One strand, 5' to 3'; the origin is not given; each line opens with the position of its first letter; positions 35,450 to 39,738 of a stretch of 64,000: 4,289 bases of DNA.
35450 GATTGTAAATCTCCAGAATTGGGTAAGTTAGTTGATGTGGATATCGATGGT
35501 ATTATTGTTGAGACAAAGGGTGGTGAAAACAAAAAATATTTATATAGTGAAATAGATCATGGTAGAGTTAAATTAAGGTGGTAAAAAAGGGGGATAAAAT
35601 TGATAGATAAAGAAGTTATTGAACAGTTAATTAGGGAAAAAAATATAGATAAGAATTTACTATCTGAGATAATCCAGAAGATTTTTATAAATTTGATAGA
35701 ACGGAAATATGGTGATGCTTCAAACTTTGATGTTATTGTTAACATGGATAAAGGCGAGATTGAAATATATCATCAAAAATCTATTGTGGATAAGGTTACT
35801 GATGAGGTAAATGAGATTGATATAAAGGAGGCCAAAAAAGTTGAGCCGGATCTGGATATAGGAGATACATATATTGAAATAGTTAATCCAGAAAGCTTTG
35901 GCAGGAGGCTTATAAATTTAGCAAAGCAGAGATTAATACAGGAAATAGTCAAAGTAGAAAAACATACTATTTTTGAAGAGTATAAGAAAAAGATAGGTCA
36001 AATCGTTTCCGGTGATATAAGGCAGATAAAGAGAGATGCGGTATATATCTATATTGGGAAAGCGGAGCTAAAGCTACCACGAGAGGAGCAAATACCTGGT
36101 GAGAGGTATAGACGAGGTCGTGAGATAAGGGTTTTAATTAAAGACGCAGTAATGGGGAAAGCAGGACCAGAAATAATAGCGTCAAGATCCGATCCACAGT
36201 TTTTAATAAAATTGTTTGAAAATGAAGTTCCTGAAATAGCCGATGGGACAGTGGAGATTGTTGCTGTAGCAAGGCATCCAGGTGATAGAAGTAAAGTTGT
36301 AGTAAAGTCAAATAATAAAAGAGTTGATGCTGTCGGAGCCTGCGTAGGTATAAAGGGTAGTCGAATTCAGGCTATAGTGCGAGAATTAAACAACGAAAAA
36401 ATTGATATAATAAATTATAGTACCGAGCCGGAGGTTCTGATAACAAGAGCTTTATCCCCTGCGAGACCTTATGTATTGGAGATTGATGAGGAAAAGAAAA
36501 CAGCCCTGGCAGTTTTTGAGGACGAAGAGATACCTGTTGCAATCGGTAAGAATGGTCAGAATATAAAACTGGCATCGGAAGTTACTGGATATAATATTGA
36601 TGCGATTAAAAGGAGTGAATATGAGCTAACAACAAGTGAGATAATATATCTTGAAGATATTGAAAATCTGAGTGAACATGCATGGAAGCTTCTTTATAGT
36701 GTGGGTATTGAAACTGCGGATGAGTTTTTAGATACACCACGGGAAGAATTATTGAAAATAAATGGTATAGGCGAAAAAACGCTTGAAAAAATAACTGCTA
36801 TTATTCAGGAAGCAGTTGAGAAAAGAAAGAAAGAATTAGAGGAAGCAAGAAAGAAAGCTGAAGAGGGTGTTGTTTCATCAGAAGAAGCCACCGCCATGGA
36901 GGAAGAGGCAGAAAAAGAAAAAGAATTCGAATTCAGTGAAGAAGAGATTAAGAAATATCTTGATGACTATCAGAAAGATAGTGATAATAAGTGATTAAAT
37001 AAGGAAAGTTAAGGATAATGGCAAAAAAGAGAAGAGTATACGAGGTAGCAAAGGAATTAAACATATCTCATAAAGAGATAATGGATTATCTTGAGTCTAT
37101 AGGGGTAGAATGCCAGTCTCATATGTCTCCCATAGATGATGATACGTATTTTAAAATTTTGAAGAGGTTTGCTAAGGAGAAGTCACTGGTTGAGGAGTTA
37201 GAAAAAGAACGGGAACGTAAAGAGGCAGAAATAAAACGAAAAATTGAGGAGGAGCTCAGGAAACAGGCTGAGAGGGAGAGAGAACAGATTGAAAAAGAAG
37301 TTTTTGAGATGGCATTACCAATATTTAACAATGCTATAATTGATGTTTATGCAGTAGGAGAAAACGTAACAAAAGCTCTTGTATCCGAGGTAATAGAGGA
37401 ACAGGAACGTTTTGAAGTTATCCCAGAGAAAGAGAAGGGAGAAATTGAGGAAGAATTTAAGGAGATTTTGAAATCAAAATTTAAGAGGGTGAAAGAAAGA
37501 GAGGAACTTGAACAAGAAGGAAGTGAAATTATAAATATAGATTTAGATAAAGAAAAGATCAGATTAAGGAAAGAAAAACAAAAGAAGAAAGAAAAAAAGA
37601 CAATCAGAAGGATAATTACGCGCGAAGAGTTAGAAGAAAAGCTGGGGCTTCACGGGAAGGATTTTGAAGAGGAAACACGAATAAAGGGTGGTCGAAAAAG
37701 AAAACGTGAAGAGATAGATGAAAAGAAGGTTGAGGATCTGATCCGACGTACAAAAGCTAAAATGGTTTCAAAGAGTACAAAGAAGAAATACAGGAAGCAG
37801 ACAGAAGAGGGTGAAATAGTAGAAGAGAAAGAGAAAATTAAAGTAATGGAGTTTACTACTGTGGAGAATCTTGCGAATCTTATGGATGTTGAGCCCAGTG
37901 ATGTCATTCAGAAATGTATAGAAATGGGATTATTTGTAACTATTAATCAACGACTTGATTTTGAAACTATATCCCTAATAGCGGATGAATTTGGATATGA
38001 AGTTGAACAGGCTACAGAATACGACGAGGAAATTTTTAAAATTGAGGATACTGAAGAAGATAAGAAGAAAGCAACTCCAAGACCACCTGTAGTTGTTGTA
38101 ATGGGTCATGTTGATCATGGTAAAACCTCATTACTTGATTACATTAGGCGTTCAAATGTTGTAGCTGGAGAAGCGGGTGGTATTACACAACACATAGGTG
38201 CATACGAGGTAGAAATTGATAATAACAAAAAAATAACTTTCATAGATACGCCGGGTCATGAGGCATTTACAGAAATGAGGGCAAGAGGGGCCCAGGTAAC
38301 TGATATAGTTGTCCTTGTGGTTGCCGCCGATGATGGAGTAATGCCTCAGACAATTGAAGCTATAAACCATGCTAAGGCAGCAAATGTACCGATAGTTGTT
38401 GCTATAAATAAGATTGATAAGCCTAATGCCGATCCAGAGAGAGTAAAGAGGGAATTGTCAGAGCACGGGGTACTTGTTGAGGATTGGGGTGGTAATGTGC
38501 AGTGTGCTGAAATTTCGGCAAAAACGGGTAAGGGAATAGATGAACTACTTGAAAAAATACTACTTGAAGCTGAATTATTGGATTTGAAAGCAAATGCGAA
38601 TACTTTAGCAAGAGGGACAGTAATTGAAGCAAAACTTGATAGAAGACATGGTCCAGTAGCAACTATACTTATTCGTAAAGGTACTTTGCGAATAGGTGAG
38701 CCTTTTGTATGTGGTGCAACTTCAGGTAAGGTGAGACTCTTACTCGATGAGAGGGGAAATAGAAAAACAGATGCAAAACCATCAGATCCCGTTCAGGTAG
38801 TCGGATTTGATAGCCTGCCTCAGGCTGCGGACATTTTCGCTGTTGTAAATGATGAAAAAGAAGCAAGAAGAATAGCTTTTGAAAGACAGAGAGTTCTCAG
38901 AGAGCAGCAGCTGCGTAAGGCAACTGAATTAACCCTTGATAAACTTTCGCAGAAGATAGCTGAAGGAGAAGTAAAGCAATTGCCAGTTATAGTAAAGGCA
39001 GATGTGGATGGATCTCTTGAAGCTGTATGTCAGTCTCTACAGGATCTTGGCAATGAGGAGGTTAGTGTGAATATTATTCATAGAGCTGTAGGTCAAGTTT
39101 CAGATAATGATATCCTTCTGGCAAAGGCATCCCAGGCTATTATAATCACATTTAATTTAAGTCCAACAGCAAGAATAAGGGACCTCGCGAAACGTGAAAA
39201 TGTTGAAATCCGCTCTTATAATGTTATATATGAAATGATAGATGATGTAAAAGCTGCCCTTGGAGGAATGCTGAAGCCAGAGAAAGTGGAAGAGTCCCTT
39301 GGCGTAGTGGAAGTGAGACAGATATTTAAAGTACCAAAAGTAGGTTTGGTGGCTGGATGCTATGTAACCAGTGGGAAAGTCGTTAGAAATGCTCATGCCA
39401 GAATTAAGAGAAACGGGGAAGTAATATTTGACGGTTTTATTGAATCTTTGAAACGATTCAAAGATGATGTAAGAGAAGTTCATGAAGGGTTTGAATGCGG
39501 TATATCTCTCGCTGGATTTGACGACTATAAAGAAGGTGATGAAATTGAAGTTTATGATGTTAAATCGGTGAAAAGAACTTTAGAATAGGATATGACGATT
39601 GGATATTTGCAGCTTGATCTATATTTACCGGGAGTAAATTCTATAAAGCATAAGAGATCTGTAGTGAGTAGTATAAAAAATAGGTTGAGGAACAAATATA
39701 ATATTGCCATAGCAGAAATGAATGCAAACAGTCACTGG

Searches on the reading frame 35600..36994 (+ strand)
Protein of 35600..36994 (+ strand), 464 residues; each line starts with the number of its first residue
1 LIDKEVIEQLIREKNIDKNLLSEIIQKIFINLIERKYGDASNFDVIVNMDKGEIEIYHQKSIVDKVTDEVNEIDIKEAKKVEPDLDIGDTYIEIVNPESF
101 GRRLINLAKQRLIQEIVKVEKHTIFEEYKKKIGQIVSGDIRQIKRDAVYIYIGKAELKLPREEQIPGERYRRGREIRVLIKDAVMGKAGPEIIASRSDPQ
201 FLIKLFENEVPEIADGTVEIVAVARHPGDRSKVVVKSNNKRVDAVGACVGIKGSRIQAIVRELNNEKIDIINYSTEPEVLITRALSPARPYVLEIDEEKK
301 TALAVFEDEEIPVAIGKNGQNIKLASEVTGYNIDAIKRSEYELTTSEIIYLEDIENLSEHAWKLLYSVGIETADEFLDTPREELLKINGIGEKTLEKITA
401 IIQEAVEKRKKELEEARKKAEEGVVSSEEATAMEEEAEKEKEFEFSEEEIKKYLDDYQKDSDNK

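Call 60: search_protein_families(library=pfam, proteins=[window:35600-36994:+], max_evalue=0.00001)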
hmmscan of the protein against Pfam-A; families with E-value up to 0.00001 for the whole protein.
window:35600-36994:+ (464 aa): 3 families
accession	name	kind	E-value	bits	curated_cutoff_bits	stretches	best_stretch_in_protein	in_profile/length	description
PF08529.16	NusA_N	-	7.5e-27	94.4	23.8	1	5-121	4-118/119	NusA N-terminal domain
PF13184.12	KH_5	-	2.1e-26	92.3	27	1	227-289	1-63/69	NusA-like KH domain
PF14520.12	HHH_5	-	3.4e-06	27.9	27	0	362-400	15-53/57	Helix-hairpin-helix domain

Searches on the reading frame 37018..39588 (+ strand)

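Call 60: search_protein_families(library=pfam, proteins=[window:37018-39588:+], max_evalue=0.00001)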
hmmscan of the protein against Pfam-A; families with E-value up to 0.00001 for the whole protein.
window:37018-39588:+ (856 aa): 8 families
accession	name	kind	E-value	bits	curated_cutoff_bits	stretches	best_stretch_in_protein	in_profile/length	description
PF11987.13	IF-2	-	1.4e-41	141.5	27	1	630-745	2-117/117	Translation-initiation factor 2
PF00009.33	GTP_EFTU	-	8.4e-39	133.5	26.5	1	359-515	6-183/188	Elongation factor Tu GTP binding domain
PF04760.21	IF2_N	-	5.6e-27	93.7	25.3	2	277-328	1-53/53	Translation initiation factor IF-2, N-terminal region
PF22042.2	EF-G_D2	-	1.5e-20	73.5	27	1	531-609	2-83/84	Elongation factor G domain 2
PF01926.29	MMR_HSR1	-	4.2e-12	46.6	21.9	1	359-465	2-113/113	50S ribosome-binding GTPase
PF00071.28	Ras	-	7.2e-08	32.6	21.6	1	359-516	2-158/162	Ras family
PF00025.27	Arf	-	2e-07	31.1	22.3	1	359-514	17-170/174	ADP-ribosylation factor family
PF02421.24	FeoB_N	-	2.9e-06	27.3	27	1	359-514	3-156/156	Ferrous iron transport protein B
